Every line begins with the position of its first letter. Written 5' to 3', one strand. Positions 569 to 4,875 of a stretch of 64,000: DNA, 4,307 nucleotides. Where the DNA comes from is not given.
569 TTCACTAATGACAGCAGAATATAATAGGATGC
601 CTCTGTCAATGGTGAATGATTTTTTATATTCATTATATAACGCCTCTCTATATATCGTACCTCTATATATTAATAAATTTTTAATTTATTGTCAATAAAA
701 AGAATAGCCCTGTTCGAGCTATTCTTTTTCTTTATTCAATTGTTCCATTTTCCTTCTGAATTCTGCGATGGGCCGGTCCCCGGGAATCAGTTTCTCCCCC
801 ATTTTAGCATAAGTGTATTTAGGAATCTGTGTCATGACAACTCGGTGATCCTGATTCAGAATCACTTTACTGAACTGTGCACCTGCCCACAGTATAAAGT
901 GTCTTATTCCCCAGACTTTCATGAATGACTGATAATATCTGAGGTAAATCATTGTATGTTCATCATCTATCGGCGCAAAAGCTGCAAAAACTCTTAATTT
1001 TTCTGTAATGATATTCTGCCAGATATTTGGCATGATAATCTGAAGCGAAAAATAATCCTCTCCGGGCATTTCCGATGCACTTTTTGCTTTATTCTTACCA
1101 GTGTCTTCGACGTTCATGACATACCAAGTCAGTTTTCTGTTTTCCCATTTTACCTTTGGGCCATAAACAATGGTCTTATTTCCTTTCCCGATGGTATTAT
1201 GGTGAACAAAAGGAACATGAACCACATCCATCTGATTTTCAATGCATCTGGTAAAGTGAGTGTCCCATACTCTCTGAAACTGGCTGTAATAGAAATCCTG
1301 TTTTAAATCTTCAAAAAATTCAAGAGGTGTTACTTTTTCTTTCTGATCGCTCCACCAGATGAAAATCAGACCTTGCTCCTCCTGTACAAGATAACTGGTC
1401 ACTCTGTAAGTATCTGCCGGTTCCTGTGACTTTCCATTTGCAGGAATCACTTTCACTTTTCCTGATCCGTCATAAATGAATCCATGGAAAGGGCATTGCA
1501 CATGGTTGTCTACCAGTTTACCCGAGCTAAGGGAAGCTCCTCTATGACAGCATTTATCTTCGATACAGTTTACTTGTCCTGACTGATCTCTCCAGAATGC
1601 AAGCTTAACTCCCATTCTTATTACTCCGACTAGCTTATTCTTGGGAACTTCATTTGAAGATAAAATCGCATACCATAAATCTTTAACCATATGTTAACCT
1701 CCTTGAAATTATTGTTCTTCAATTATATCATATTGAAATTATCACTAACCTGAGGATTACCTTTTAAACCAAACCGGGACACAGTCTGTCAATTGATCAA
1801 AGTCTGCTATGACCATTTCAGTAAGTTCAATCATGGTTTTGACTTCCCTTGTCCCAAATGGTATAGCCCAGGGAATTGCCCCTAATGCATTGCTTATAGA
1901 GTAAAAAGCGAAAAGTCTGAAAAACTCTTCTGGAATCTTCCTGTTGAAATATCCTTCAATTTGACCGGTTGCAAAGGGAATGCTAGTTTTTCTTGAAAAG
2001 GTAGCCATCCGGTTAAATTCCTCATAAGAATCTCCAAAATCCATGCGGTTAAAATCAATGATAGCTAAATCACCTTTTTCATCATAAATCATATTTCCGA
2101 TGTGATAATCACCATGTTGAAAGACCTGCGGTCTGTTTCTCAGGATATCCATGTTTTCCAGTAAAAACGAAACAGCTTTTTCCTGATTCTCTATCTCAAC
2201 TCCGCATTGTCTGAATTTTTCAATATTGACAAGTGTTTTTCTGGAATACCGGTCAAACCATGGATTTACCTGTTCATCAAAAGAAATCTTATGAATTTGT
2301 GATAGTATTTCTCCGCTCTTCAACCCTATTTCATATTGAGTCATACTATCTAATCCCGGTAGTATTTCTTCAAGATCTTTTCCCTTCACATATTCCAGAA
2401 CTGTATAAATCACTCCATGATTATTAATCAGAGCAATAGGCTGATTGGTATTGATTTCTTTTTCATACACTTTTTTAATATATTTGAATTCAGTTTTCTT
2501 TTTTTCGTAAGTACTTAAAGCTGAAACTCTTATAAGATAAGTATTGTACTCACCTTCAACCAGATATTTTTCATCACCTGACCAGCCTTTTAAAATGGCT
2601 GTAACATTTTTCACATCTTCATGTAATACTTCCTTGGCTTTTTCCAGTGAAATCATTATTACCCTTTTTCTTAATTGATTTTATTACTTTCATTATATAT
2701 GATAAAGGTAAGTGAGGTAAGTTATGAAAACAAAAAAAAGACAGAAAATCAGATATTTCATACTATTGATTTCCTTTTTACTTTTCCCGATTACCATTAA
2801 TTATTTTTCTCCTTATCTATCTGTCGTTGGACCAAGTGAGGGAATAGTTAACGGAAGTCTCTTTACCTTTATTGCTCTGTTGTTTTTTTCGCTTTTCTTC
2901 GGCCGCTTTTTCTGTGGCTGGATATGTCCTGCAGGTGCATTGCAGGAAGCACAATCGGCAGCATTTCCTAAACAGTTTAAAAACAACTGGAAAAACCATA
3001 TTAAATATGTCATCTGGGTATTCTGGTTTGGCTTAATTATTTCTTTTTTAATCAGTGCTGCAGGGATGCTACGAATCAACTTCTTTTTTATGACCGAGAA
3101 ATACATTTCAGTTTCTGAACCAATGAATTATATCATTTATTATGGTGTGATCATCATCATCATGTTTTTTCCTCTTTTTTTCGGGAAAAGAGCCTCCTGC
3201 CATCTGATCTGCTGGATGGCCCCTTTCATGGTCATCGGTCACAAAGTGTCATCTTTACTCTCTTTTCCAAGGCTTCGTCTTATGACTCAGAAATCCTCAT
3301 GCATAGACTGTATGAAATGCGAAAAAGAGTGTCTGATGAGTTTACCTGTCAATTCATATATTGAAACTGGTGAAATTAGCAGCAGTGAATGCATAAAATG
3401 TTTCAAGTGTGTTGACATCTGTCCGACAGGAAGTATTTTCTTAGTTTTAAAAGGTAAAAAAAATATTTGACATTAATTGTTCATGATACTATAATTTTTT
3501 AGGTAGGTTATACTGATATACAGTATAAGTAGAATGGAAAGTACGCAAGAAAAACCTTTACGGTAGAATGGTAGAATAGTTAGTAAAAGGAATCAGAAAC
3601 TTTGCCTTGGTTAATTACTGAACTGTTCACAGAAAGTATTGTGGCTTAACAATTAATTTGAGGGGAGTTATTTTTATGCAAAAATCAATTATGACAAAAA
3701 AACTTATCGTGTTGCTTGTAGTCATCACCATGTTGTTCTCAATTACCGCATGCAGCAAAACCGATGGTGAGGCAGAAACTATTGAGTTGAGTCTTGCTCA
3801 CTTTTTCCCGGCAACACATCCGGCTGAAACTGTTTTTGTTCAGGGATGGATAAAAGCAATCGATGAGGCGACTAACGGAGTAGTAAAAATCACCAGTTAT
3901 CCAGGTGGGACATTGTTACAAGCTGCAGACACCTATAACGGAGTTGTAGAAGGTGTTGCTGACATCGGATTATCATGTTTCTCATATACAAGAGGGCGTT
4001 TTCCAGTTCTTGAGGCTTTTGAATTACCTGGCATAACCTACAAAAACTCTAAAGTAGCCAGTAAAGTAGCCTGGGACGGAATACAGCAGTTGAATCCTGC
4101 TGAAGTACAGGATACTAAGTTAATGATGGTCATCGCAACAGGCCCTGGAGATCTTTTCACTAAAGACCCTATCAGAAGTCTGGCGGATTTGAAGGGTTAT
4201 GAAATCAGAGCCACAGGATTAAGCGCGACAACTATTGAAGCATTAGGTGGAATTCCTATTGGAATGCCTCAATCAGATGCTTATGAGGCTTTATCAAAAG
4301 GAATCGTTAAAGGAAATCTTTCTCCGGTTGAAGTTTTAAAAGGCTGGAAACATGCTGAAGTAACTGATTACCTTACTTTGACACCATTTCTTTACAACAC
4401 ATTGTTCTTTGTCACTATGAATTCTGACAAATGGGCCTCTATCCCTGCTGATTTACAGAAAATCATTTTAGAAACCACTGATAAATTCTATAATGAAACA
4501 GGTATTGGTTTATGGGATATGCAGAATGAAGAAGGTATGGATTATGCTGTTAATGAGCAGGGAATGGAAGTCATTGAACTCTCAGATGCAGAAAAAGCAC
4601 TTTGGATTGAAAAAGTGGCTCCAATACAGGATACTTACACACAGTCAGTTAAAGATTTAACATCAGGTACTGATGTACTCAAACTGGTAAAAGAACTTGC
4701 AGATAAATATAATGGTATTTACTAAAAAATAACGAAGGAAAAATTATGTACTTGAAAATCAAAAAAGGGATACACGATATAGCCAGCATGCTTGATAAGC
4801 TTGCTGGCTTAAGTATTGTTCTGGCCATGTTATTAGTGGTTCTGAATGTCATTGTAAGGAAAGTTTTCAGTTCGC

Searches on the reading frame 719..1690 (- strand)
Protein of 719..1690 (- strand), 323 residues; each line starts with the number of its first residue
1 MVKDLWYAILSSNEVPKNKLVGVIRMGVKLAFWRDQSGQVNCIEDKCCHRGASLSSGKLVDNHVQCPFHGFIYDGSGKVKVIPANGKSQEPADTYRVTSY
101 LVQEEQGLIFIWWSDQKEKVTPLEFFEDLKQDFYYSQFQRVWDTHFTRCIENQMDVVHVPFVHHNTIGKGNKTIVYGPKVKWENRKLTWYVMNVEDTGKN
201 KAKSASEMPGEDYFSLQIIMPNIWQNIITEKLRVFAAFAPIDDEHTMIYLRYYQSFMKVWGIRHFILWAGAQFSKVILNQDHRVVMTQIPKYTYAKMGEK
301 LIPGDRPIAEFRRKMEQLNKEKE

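Call 51: search_protein_families(library=pfam, proteins=[window:719-1690:-], max_evalue=0.001)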
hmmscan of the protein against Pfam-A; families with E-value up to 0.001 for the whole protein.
window:719-1690:- (323 aa): 2 families
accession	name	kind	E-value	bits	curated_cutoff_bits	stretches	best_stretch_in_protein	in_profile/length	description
PF00355.32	Rieske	-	6.9e-24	84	20.3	1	6-87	2-83/88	Rieske [2Fe-2S] domain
PF19112.6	VanA_C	-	3e-11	44.3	23.5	1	142-320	1-192/193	Vanillate O-demethylase oxygenase C-terminal domain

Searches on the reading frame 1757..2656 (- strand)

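Call 51: search_protein_families(library=pfam, proteins=[window:1757-2656:-], max_evalue=0.001)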
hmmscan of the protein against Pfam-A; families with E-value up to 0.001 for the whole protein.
window:1757-2656:- (299 aa): 2 families
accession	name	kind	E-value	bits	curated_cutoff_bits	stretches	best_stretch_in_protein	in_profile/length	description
PF01636.29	APH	-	3.7e-28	99.3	23.2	1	18-238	2-232/239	Phosphotransferase enzyme family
PF03881.20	Fructosamin_kin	-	0.00022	21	22.4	1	23-210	26-220/288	Fructosamine kinase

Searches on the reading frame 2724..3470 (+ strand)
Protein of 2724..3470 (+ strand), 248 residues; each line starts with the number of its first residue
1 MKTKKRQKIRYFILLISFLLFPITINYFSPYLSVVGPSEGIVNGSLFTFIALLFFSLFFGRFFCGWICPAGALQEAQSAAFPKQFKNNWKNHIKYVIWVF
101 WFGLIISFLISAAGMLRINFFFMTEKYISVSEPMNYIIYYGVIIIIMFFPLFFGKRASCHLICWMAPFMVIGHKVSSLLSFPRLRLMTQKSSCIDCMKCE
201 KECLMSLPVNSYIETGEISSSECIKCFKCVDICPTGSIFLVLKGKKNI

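Call 51: search_protein_families(library=pfam, proteins=[window:2724-3470:+], max_evalue=0.001)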
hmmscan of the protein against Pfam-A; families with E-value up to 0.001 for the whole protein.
window:2724-3470:+ (248 aa): 7 families
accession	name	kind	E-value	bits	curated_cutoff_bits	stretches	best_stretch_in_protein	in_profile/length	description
PF12801.12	Fer4_5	-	6.4e-13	48.9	22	1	46-77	6-37/48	4Fe-4S binding domain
PF13187.11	Fer4_9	-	7.9e-08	32.6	27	1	193-237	2-51/52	4Fe-4S dicluster domain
PF12837.12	Fer4_6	-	9.7e-08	32.1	25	1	219-238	5-24/24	4Fe-4S binding domain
PF13237.11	Fer4_10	-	4.4e-06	27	25.5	1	189-234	5-53/53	4Fe-4S dicluster domain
PF00037.32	Fer4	-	2e-05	24.6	21.1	0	218-238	3-23/24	4Fe-4S binding domain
PF12838.12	Fer4_7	-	6.7e-05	23.7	27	1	192-236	1-51/52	4Fe-4S dicluster domain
PF13484.11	Fer4_16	-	0.00018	22.7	30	0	222-238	1-17/66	4Fe-4S double cluster binding domain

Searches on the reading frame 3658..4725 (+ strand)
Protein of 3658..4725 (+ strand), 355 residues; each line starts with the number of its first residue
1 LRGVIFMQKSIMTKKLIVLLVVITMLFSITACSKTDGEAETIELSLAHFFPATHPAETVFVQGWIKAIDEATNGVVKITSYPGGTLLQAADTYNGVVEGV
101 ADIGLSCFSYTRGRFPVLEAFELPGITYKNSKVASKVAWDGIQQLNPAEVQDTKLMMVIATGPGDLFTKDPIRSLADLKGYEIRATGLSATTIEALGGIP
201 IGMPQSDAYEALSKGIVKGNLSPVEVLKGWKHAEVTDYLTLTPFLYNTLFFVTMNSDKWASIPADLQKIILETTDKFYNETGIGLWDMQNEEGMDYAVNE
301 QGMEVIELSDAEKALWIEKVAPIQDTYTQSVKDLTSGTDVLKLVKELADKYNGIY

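Call 90: search_protein_families(library=pfam, proteins=[window:3658-4725:+], max_evalue=0.00001)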
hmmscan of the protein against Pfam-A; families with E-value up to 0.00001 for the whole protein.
window:3658-4725:+ (355 aa): 1 family
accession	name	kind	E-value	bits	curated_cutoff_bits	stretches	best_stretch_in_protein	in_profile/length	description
PF03480.18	DctP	-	2.9e-45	155.2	23.4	1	47-327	2-283/286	Bacterial extracellular solute-binding protein, family 7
